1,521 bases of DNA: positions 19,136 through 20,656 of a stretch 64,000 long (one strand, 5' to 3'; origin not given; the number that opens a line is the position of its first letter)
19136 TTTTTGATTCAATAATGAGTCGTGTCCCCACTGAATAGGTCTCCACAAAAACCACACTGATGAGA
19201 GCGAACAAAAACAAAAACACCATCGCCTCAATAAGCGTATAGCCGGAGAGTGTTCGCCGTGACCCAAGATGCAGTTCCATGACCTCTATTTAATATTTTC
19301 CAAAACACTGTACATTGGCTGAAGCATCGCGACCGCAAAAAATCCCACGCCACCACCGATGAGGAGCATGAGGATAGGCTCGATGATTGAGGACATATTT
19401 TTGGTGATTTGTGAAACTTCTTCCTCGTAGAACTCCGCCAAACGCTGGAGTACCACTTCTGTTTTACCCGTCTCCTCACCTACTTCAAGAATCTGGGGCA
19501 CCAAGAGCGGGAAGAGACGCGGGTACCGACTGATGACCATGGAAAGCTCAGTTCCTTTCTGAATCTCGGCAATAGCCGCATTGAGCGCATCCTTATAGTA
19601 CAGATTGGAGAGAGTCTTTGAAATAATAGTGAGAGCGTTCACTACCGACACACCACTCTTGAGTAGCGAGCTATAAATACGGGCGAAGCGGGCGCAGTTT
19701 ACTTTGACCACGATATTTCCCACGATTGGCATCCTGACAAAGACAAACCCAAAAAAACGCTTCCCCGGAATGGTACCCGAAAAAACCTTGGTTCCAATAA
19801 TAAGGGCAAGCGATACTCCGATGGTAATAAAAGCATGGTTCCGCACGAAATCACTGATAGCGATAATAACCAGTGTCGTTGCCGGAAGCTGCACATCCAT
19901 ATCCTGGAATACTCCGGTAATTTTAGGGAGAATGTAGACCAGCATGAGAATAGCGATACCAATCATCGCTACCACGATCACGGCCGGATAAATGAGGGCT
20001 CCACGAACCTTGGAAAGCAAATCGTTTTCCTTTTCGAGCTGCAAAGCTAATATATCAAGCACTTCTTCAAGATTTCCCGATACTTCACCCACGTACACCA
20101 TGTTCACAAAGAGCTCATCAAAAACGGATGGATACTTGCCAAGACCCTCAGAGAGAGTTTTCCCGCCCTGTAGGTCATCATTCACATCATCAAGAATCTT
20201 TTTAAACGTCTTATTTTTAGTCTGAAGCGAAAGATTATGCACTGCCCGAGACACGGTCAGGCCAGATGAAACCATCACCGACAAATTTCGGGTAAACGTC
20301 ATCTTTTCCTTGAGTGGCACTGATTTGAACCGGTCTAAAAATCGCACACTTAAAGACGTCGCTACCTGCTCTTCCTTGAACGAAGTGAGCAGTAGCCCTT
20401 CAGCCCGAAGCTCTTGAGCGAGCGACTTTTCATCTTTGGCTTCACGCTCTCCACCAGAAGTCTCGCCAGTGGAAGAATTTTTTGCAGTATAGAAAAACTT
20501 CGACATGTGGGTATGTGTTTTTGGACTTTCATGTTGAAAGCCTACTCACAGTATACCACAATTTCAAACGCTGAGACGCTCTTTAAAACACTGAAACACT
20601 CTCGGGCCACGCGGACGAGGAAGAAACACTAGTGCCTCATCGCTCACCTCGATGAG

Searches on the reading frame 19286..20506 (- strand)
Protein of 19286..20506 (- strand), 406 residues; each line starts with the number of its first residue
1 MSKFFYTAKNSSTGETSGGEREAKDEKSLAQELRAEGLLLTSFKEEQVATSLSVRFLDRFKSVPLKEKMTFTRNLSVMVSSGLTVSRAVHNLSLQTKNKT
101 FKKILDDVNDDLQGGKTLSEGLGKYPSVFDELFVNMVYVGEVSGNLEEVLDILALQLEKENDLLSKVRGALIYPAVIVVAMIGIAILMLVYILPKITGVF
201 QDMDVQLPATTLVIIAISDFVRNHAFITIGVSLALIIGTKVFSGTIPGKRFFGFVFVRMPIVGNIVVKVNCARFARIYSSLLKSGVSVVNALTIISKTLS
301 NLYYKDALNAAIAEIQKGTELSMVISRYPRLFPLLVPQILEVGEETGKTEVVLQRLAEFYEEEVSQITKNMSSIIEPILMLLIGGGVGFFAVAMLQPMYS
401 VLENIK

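Call 81: search_protein_families(library=pfam, proteins=[window:19286-20506:-], max_evalue=0.00001)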
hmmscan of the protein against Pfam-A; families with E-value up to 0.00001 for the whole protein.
window:19286-20506:- (406 aa): 1 family
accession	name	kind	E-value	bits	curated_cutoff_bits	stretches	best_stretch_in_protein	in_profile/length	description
PF00482.28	T2SSF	-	4.9e-58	195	25.2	2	71-194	1-125/125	Type II secretion system (T2SS), protein F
